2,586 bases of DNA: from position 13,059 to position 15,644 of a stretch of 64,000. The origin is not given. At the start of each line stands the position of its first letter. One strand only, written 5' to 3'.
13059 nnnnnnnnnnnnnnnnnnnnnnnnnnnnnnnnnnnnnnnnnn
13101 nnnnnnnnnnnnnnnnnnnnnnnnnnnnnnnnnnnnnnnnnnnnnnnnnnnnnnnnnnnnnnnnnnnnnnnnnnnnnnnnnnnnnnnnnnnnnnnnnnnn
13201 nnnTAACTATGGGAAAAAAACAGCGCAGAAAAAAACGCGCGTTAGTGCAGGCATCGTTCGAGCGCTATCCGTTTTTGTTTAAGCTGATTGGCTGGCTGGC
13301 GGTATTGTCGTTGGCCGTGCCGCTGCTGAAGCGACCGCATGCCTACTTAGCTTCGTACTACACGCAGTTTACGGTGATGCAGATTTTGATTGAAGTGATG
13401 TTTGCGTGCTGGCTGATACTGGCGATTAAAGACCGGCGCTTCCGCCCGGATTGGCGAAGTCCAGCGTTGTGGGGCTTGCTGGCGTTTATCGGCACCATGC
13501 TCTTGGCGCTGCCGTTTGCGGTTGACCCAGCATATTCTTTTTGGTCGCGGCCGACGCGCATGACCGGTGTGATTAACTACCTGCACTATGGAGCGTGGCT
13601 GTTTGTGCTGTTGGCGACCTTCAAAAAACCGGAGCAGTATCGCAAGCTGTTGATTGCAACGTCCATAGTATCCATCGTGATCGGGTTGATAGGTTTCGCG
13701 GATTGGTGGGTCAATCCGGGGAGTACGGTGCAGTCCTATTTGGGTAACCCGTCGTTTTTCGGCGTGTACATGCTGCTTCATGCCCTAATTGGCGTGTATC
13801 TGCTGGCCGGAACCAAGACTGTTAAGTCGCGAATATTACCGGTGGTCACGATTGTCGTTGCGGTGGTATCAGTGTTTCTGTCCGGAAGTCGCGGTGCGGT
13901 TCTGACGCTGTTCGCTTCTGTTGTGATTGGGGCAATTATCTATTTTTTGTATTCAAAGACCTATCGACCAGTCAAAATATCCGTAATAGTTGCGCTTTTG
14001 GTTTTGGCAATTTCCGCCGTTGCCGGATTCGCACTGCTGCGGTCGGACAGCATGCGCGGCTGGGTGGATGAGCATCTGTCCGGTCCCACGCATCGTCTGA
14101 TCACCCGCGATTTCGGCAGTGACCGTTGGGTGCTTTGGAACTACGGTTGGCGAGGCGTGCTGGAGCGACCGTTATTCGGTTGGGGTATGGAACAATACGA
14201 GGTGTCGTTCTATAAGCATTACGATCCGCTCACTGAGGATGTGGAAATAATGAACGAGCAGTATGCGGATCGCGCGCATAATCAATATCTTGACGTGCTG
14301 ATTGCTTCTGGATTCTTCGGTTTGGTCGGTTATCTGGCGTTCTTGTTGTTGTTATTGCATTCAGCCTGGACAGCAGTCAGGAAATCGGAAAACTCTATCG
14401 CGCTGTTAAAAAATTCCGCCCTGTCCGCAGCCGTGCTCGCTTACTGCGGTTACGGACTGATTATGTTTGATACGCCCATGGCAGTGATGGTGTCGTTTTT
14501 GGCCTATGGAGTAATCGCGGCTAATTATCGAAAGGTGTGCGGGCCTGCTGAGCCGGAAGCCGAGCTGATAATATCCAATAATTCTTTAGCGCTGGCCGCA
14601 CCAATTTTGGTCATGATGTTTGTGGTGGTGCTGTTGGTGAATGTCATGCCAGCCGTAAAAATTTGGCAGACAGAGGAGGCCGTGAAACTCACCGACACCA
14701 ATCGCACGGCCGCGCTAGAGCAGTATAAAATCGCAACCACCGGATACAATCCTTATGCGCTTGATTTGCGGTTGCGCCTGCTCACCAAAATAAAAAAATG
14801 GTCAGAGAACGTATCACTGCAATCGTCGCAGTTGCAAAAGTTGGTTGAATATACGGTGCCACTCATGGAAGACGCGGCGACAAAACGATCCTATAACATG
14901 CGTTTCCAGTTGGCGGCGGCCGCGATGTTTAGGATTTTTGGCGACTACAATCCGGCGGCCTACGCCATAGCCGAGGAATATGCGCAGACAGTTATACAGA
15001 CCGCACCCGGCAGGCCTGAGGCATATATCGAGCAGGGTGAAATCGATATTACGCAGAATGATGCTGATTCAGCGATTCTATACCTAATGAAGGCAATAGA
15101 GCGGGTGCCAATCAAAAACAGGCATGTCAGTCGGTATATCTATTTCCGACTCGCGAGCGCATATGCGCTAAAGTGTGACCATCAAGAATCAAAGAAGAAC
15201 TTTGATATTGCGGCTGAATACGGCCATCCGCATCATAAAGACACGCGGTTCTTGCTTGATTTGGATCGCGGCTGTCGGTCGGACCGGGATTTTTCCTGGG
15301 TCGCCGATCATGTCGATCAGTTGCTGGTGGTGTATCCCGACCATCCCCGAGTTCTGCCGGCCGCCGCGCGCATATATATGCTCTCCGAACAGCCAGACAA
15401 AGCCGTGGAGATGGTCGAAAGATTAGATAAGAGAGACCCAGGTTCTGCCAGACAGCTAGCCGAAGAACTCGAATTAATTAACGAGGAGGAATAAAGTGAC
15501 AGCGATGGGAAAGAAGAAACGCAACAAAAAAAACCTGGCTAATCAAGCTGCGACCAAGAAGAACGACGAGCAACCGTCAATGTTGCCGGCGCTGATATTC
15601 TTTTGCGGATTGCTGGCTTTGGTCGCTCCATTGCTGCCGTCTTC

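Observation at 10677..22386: Glycan locus with four tandem, divergent Wzy_C(O-antigen-ligase)-TPR fusion proteins downstream of GT4 and a WbaP-like initiator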

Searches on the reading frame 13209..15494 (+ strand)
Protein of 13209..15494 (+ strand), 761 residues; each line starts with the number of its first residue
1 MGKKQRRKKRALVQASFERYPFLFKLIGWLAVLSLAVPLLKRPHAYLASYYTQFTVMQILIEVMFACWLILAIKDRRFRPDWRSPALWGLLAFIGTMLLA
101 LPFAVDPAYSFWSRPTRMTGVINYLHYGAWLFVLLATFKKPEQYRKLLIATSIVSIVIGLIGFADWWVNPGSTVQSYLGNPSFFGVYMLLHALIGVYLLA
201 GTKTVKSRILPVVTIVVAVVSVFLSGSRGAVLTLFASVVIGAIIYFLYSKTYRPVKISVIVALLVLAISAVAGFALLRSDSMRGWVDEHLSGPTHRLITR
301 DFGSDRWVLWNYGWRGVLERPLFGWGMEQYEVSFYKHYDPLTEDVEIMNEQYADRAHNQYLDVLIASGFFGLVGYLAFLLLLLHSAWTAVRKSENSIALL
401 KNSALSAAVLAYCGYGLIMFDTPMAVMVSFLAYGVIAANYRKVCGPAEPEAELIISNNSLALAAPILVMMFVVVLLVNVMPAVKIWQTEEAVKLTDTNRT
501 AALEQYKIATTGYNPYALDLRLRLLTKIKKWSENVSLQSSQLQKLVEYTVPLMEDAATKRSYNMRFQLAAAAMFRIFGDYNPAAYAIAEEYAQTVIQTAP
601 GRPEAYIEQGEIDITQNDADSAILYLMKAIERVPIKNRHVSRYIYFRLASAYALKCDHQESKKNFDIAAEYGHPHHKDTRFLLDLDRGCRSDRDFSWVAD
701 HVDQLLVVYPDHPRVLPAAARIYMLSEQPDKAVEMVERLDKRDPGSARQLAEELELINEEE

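Call 4: search_protein_families(library=pfam, proteins=[window:13209-15494:+], max_evalue=0.01)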
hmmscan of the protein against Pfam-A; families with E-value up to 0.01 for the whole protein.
window:13209-15494:+ (761 aa): 8 families
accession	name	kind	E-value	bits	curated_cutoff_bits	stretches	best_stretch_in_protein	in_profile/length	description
PF04932.20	Wzy_C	-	2.8e-20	73.1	31.7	1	214-376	2-149/149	O-Antigen ligase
PF14559.12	TPR_19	-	1.4e-06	28.9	25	1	708-748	20-60/68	Tetratricopeptide repeat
PF13181.12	TPR_8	-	2.7e-05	24.4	25.7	0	604-631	2-29/34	Tetratricopeptide repeat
PF13428.12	TPR_14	-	4.5e-05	24.2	23.5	0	714-748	2-36/44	Tetratricopeptide repeat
PF07719.23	TPR_2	-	0.00022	21.5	27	0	644-670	3-29/34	Tetratricopeptide repeat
PF13371.12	TPR_9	-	0.0028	18.1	35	0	699-744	15-60/73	Tetratricopeptide repeat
PF25062.1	ARM_TT21_N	-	0.0049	17.1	40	0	716-748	103-135/222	Tetratricopeptide repeat protein 21 N-terminal ARM repeat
PF11833.13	CPP1-like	-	0.0075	16.4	28.4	1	213-277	101-162/196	Protein CHAPERONE-LIKE PROTEIN OF POR1-like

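Call 5: search_protein_families(library=ncbifam, proteins=[window:13209-15494:+], max_evalue=0.01)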
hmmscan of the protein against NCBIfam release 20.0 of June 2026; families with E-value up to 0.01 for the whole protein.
window:13209-15494:+ (761 aa): 6 families
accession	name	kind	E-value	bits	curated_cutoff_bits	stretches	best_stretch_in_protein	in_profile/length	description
TIGR03097.1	PEP_O_lig_1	hypoth_equivalog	7.2e-12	44.9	188.1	1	33-402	25-363/408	putative O-glycosylation ligase, exosortase A system-associated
TIGR00947.1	2A73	equivalog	7.3e-10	38.4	366.4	1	46-440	30-423/425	IctB family putative bicarbonate transporter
TIGR04370.1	glyco_rpt_poly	subfamily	4.2e-05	22.7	40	1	152-278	113-234/396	oligosaccharide repeat unit polymerase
TIGR02917.1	PEP_TPR_lipo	equivalog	0.0001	20.3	312.2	0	584-630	242-288/899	XrtA/PEP-CTERM system TPR-repeat protein PrsT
NF008520.0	PRK11447.1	equivalog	0.00088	17.1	858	0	584-666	618-695/1157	cellulose synthase complex outer membrane protein BcsC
NF047558.1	TPR_END_plus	domain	0.0015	18.4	32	0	720-752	6-37/56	TPR end-of-group domain-containing protein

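Call 9: find_homologous_proteins(query=window:13209-15494:+)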
Query window:13209-15494:+ (761 aa): 21 proteins with E <= 0.001 among 8000 candidates.
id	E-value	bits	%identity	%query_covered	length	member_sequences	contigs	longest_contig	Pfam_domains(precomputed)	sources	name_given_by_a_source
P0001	0.0e+0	1717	100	100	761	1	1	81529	PF14559.13,PF04932.21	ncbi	-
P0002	1.0e-260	886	54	99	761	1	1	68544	PF04932.21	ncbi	ncbi:MAG: O-antigen ligase family protein [Patescibacteria group bacterium]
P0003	2.0e-204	699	44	99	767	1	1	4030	PF07719.24,PF04932.21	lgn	-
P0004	1.7e-194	667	43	100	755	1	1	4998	PF14559.13,PF13424.13,PF07719.24,PF04932.21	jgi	-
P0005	1.5e-187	644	41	100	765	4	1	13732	PF04932.21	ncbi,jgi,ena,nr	ncbi:O-antigen ligase family protein [Patescibacteria group bacterium]|nr:O-antigen ligase family pr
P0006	2.1e-186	640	43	97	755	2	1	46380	PF04932.21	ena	-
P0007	6.2e-179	615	41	99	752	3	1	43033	PF04932.21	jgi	jgi:O-antigen ligase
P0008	6.9e-98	347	30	96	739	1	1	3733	PF04932.21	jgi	-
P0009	1.7e-42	164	24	79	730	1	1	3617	PF13428.13,PF07719.24,PF04932.21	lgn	-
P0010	4.4e-39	153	28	53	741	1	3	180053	PF13431.13,PF23914.2,PF13414.13,PF12569.15,PF13428.13,PF14559.13,PF00515.35,PF12895.14,PF13424.13,PF21033.5,PF13432.13,PF13181.13,PF14561.13,PF07719.24,PF04932.21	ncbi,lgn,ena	ncbi:MAG: O-antigen ligase family protein [Patescibacteria group bacterium]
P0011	1.5e-30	125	29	45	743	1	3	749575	PF23914.2,PF13414.13,PF13428.13,PF14559.13,PF00515.35,PF12895.14,PF13424.13,PF21033.5,PF13432.13,PF13181.13,PF14561.13,PF07719.24,PF04932.21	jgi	jgi:O-antigen ligase/tetratricopeptide (TPR) repeat protein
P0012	3.0e-21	94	26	45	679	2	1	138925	PF04932.21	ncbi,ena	-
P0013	3.0e-19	87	23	85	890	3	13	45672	PF14559.13,PF13428.13,PF13181.13,PF07719.24,PF04932.21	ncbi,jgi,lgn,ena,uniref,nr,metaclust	ncbi:MAG: hypothetical protein A3A27_01780 [Candidatus Wildermuthbacteria bacterium RIFCSPLOWO2_01_F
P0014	2.6e-17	81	26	48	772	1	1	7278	PF14559.13,PF13431.13,PF13432.13,PF07719.24,PF04932.21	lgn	-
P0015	4.8e-15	73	24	58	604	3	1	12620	PF04932.21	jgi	-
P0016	1.9e-8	52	23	27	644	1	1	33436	PF04932.21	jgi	-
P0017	9.7e-8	49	24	56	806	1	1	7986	PF04932.21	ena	-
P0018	2.3e-6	45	24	47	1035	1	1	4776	PF13431.13,PF13414.13,PF13428.13,PF14559.13,PF13371.13,PF00515.35,PF13424.13,PF21033.5,PF13432.13,PF13181.13,PF07719.24,PF04932.21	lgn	-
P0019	2.4e-6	45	23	51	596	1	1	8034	PF04932.21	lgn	-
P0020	8.4e-6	43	24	49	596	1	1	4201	PF04932.21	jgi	jgi:O-antigen ligase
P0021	3.6e-4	37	25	34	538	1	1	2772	PF14559.13,PF13428.13,PF04932.21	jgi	jgi:Flp pilus assembly protein TadD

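Call 10: find_encoding_contigs(protein=window:13209-15494:+, flank=10000, max_places=6)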
Protein window:13209-15494:+ (761 aa): no gene with exactly this product is on record in the collection.

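Call 19: find_encoding_contigs(protein=P0002, flank=10000, max_places=2)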
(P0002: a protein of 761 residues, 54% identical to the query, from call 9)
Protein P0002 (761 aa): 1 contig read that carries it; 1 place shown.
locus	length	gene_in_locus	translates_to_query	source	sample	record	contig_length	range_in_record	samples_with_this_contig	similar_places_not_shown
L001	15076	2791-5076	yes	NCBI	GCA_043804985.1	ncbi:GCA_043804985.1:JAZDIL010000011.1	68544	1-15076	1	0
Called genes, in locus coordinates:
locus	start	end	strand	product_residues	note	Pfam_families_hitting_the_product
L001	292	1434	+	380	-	PF13439:Glyco_transf_4, PF13579:Glyco_trans_4_4, PF00534:Glycos_transf_1, PF13692:Glyco_trans_1_4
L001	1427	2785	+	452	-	PF02397:Bac_transf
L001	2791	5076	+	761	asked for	PF04932:Wzy_C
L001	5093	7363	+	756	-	PF04932:Wzy_C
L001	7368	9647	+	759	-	PF04932:Wzy_C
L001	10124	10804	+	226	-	PF00005:ABC_tran, PF13401:AAA_22 (faint)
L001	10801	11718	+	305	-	PF18075:FtsX_ECD, PF02687:FtsX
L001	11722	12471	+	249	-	-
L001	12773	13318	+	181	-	-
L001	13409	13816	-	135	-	PF06262:Zincin_1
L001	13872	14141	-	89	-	-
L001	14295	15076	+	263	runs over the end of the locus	PF04015:DUF362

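Call 20: find_encoding_contigs(protein=P0006, flank=10000, max_places=2)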
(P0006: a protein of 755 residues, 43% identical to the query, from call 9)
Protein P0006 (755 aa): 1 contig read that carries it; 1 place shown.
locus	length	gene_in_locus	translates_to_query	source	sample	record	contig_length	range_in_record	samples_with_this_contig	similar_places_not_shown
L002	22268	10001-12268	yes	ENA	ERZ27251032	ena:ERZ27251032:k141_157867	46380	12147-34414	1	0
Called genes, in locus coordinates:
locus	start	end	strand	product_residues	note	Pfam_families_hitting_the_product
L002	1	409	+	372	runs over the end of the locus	PF13439:Glyco_transf_4, PF20706:GT4-conflict (weak), PF00534:Glycos_transf_1, PF13692:Glyco_trans_1_4, PF13524:Glyco_trans_1_2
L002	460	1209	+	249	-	PF01978:TrmB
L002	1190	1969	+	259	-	PF01978:TrmB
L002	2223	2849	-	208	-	PF01066:CDP-OH_P_transf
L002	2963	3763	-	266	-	PF00089:Trypsin (weak), PF13365:Trypsin_2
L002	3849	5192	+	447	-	PF08245:Mur_ligase_M, PF02875:Mur_ligase_C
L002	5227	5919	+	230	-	PF03703:bPH_2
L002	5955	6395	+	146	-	PF04977:DivIC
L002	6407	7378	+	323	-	PF13623:SurA_N_2, PF13624:SurA_N_3, PF09312:SurA_N (weak), PF13145:Rotamase_2, PF13616:Rotamase_3, PF00639:Rotamase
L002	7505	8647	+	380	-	PF13439:Glyco_transf_4, PF13579:Glyco_trans_4_4, PF20706:GT4-conflict, PF00534:Glycos_transf_1, PF13692:Glyco_trans_1_4, PF13524:Glyco_trans_1_2 (weak)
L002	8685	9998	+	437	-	PF02397:Bac_transf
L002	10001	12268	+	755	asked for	PF04932:Wzy_C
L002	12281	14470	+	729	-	PF04932:Wzy_C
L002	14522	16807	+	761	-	PF04932:Wzy_C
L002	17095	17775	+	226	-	PF00005:ABC_tran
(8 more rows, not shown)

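Call 21: find_encoding_contigs(protein=P0007, flank=10000, max_places=2)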
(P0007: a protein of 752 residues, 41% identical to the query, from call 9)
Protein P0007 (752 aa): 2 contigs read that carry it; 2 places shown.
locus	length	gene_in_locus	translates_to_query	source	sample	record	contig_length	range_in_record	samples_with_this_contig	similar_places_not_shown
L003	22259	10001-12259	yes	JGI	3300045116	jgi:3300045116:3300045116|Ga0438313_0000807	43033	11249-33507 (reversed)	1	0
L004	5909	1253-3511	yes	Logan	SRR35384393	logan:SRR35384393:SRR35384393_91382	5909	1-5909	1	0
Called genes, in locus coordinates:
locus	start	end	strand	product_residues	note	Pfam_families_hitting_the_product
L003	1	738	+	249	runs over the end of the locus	PF01978:TrmB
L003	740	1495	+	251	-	PF01978:TrmB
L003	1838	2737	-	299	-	PF00089:Trypsin, PF13365:Trypsin_2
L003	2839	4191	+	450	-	PF08245:Mur_ligase_M, PF02875:Mur_ligase_C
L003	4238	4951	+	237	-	PF03703:bPH_2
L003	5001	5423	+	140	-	PF04977:DivIC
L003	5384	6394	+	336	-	PF13623:SurA_N_2, PF13624:SurA_N_3, PF09312:SurA_N (weak), PF13145:Rotamase_2, PF13616:Rotamase_3, PF00639:Rotamase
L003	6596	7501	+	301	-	PF00535:Glycos_transf_2, PF13641:Glyco_tranf_2_3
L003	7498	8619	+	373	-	PF13439:Glyco_transf_4, PF13477:Glyco_trans_4_2 (weak), PF13579:Glyco_trans_4_4, PF00534:Glycos_transf_1, PF13692:Glyco_trans_1_4, PF13524:Glyco_trans_1_2 (weak)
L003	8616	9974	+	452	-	PF02397:Bac_transf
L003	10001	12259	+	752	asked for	PF04932:Wzy_C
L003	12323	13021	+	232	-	-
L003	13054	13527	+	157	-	PF04932:Wzy_C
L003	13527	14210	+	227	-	-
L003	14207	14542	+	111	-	-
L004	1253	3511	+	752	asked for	PF04932:Wzy_C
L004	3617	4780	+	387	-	PF04932:Wzy_C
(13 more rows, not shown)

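Call 22: find_related_loci(query=A1, collection=genome_contigs, flank=10000)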
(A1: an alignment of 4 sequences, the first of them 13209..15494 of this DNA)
Query A1 (761 aa) in genome_contigs; peptide patterns used: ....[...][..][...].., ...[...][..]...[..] (x = any residue, [..] = any of these).
40 stretches matched a pattern; 17 encode a relative of the query (tblastn E <= 1e-3); 17 distinct loci.
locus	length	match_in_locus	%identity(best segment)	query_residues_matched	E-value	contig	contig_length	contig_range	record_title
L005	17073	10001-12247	30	1-753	1e-93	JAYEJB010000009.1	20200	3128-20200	MAG: Patescibacteria group bacterium isolate MAG175 MAG175_9, whole genome shotgun sequence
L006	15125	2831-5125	41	1-761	0e+0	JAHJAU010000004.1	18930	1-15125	MAG: Patescibacteria group bacterium isolate Modern_marine.mb.227 Modern_marine.mb.227_k141_42636, whole genome shotgun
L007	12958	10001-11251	28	23-436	2e-44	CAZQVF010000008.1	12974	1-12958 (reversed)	MAG TPA_asm: uncultured Gammaproteobacteria bacterium isolate SRP077602_co2_149 genome assembly, contig: NODE_7248_lengt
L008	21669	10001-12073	22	35-744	2e-41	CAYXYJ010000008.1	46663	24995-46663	MAG TPA_asm: uncultured Candidatus Saccharibacteria bacterium isolate binchicken_co179_48 genome assembly, contig: NODE_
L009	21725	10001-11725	26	57-648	9e-40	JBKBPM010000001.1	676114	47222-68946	MAG: Candidatus Paceibacteria bacterium isolate 21H_026.bin.18 NODE_12_length_676114_cov_195.947735, whole genome shotgu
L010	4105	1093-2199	30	57-438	8e-39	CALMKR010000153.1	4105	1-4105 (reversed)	MAG TPA_asm: uncultured bacterium isolate SRR5676466_bin.108_CONCOCT_v1.1_MAG genome assembly, contig: ERZ724530.8305, w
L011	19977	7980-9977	23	32-630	8e-39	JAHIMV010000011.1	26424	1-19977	MAG: Patescibacteria group bacterium isolate KR13_N2.mb.83 KR13_N2.mb.83_k141_38944, whole genome shotgun sequence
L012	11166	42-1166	25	260-646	2e-23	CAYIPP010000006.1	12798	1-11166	MAG TPA_asm: uncultured Gammaproteobacteria bacterium isolate ERP119705_co25_663 genome assembly, contig: NODE_3880_leng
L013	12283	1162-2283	24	18-387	2e-19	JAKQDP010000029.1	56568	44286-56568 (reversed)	MAG: bacterium isolate USDE_maxbin.058 k141_409395, whole genome shotgun sequence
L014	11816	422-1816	23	35-491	2e-16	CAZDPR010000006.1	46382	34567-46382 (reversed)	MAG TPA_asm: uncultured Candidatus Saccharibacteria bacterium isolate SRP300315_co1_43 genome assembly, contig: NODE_398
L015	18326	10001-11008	28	110-438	1e-22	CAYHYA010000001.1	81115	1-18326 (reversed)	MAG TPA_asm: uncultured Candidatus Saccharibacteria bacterium isolate ERP119705_co17_149 genome assembly, contig: NODE_2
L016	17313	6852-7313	28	34-190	2e-13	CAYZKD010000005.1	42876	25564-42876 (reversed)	MAG TPA_asm: uncultured Candidatus Saccharibacteria bacterium isolate SRP141376_co1_334 genome assembly, contig: NODE_21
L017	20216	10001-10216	38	304-384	7e-8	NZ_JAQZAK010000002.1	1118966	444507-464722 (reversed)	Actinomycetospora callitridis strain DSM 101857 NODE_2_length_1118966_cov_33.081193, whole genome shotgun sequence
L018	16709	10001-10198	35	304-371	1e-4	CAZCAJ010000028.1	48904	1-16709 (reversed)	MAG TPA_asm: uncultured Opitutaceae bacterium isolate binchicken_co162_448 genome assembly, contig: NODE_1192_length_489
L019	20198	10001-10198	36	304-371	2e-4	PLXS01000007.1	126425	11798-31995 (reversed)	MAG: Opitutaceae bacterium isolate palsa_1447 73.20120700_P3D.35_contig_12662, whole genome shotgun sequence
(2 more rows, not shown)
